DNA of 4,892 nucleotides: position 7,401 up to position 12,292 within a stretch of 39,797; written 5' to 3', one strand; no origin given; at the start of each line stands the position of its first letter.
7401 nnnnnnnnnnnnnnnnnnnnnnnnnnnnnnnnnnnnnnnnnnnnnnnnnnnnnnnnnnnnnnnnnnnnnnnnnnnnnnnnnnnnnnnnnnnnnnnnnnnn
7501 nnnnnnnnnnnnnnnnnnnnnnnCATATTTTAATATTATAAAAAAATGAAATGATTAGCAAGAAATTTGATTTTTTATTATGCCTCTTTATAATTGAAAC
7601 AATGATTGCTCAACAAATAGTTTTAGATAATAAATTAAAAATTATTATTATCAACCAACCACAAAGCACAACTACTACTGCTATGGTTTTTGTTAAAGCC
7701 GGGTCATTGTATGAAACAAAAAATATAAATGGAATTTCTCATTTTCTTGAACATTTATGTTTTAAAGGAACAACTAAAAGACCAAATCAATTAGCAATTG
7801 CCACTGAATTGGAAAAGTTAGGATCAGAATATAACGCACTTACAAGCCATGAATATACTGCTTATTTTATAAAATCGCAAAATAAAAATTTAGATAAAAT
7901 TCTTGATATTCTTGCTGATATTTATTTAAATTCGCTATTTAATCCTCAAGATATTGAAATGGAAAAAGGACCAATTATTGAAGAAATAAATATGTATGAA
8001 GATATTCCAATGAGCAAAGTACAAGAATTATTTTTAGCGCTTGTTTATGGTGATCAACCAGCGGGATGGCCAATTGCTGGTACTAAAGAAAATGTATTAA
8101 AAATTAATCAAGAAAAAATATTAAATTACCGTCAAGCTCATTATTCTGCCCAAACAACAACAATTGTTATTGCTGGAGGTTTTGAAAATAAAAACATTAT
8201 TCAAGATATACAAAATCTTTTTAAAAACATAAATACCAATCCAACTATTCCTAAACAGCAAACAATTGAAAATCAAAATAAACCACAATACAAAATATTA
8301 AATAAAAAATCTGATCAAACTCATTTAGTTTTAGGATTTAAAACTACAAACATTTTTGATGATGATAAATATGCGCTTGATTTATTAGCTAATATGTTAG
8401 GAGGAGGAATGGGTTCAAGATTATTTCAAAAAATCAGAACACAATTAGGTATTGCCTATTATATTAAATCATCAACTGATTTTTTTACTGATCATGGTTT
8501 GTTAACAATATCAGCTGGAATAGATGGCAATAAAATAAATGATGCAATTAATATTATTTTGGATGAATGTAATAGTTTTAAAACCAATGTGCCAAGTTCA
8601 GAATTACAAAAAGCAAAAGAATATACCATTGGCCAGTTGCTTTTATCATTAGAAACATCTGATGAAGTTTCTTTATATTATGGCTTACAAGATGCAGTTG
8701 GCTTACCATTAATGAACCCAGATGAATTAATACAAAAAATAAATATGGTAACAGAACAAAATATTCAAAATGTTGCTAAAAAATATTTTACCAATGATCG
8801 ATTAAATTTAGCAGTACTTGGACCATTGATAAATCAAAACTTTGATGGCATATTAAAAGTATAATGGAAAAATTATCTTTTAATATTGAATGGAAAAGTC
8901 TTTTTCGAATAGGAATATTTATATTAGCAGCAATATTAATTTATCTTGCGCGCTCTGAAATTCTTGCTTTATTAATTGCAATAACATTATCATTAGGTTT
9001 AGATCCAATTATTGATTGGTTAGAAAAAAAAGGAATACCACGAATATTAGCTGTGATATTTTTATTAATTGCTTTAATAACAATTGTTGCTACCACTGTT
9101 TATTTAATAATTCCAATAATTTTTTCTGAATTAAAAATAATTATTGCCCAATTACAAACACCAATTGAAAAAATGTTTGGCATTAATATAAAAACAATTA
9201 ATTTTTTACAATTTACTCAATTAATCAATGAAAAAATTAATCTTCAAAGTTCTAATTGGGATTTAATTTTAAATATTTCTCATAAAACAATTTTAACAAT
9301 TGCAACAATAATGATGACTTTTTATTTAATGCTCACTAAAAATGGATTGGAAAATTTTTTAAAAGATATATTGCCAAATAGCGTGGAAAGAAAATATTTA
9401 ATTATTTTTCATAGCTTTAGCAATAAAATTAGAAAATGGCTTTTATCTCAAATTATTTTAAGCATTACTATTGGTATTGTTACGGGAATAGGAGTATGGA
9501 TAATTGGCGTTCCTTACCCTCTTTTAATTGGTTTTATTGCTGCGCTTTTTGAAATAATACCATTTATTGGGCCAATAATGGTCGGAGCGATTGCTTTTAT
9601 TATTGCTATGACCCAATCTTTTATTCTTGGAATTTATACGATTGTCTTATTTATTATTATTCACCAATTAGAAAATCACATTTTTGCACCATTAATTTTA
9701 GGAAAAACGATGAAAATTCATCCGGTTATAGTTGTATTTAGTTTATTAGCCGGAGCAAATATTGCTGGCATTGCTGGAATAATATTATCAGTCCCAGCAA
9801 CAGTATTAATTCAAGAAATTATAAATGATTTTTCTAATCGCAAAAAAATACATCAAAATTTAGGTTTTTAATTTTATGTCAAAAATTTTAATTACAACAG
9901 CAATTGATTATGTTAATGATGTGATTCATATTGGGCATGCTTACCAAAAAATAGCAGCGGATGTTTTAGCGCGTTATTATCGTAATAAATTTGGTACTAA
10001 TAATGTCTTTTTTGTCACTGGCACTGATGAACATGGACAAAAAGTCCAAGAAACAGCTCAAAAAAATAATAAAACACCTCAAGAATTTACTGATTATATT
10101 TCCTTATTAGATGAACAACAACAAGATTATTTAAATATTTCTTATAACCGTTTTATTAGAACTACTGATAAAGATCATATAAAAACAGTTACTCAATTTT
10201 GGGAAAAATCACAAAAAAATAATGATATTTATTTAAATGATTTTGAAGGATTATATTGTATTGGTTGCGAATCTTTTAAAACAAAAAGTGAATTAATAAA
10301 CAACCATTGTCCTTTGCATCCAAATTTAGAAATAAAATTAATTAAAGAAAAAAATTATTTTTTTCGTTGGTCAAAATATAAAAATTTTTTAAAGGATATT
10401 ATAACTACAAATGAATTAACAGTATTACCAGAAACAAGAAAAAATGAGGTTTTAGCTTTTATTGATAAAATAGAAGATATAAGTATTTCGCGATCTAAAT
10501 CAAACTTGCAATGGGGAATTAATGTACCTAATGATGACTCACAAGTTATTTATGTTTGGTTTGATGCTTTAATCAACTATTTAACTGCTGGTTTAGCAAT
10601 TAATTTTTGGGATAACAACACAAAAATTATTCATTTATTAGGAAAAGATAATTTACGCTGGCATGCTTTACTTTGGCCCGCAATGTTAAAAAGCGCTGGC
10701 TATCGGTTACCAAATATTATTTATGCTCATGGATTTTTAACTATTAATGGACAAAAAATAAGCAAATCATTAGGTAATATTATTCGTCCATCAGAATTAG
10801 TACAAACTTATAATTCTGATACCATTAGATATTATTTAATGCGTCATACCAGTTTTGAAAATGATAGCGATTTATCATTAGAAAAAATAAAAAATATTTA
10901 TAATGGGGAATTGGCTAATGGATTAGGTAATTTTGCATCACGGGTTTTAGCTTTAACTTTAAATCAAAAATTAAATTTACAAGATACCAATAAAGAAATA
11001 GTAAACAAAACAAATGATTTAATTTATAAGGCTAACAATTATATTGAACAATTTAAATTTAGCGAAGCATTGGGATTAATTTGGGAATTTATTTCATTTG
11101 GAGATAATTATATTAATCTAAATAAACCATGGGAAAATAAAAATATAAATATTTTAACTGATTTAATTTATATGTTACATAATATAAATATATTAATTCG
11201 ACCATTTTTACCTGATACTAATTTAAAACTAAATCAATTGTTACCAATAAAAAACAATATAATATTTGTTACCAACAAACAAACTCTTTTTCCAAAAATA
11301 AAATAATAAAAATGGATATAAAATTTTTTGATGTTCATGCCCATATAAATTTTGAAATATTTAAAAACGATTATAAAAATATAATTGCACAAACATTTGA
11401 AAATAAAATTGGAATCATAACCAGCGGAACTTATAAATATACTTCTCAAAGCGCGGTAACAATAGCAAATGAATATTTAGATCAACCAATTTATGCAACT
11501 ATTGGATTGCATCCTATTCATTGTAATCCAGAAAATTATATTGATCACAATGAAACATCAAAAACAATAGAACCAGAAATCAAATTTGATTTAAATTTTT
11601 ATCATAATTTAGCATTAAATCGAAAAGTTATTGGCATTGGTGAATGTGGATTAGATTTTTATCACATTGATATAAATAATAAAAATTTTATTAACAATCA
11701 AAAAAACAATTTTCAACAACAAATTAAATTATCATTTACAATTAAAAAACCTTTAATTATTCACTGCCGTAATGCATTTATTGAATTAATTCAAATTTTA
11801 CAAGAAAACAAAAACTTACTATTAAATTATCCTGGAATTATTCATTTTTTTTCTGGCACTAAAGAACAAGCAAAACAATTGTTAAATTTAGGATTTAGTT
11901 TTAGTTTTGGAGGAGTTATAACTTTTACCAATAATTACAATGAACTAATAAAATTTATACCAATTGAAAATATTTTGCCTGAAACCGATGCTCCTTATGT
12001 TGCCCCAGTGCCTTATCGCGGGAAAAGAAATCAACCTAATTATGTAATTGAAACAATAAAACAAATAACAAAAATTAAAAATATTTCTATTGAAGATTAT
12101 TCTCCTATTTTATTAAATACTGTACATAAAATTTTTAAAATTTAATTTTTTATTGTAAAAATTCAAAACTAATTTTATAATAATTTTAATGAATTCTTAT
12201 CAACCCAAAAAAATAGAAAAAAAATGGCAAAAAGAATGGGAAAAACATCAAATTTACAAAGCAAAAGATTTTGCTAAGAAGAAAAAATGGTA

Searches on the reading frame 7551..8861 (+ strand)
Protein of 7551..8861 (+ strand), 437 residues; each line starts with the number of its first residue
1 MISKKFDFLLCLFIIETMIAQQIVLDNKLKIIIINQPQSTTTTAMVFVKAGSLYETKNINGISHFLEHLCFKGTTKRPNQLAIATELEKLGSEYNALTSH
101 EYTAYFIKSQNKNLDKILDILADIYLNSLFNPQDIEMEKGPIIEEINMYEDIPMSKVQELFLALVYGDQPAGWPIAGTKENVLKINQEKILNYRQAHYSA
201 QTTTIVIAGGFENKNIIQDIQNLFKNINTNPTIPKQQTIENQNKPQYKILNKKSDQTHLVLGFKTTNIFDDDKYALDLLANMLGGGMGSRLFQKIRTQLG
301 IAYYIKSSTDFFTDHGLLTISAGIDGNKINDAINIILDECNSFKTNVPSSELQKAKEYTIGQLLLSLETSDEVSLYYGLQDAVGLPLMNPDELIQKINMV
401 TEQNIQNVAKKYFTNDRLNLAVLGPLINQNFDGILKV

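Call 102: search_protein_families(library=pfam, proteins=[window:7551-8861:+], max_evalue=0.00001)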
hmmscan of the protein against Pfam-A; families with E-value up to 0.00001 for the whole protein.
window:7551-8861:+ (437 aa): 2 families
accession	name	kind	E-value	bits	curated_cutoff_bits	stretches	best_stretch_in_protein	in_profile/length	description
PF00675.25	Peptidase_M16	-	1e-42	146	22.3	1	31-178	2-148/149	Insulinase (Peptidase family M16)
PF05193.26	Peptidase_M16_C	-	1.1e-35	123.6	23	1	184-357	1-179/181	Peptidase M16 inactive domain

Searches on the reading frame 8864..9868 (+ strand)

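Call 102: search_protein_families(library=pfam, proteins=[window:8864-9868:+], max_evalue=0.00001)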
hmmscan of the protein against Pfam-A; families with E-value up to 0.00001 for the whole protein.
window:8864-9868:+ (335 aa): 1 family
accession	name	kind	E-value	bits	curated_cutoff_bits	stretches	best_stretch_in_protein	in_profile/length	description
PF01594.21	AI-2E_transport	-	3.3e-53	181.4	34.3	1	16-323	4-326/327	AI-2E family transporter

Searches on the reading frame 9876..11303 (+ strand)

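Call 102: search_protein_families(library=pfam, proteins=[window:9876-11303:+], max_evalue=0.00001)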
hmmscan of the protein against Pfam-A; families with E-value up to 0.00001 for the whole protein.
window:9876-11303:+ (476 aa): 4 families
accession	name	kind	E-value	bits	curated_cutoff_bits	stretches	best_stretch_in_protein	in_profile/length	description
PF09334.17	tRNA-synt_1g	-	9.1e-98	328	20.1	2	138-358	162-391/391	tRNA synthetases class I (M)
PF00133.28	tRNA-synt_1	-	1.3e-18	67.4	22.7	2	12-218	33-244/414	tRNA synthetases class I (I, L, M and V)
PF01406.26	tRNA-synt_1e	-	3.6e-15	56.6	27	1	282-340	241-298/301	tRNA synthetases class I (C) catalytic domain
PF08264.19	Anticodon_1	-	1.7e-09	38.1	25.1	1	372-448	1-82/148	Anticodon-binding domain of tRNA ligase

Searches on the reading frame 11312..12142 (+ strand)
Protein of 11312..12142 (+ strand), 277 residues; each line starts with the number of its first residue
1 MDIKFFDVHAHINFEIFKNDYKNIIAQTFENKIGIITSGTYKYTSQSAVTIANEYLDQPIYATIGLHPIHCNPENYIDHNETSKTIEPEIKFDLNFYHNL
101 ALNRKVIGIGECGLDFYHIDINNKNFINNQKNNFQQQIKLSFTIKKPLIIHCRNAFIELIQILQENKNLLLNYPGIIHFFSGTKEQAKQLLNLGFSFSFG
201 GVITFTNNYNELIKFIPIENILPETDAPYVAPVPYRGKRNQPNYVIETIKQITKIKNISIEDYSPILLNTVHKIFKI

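Call 102: search_protein_families(library=pfam, proteins=[window:11312-12142:+], max_evalue=0.00001)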
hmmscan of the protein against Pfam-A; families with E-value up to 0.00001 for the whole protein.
window:11312-12142:+ (277 aa): 1 family
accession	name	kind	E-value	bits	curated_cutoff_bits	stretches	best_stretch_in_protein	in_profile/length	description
PF01026.27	TatD_DNase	-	5.5e-62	209.9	27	1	6-276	1-253/253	TatD related DNase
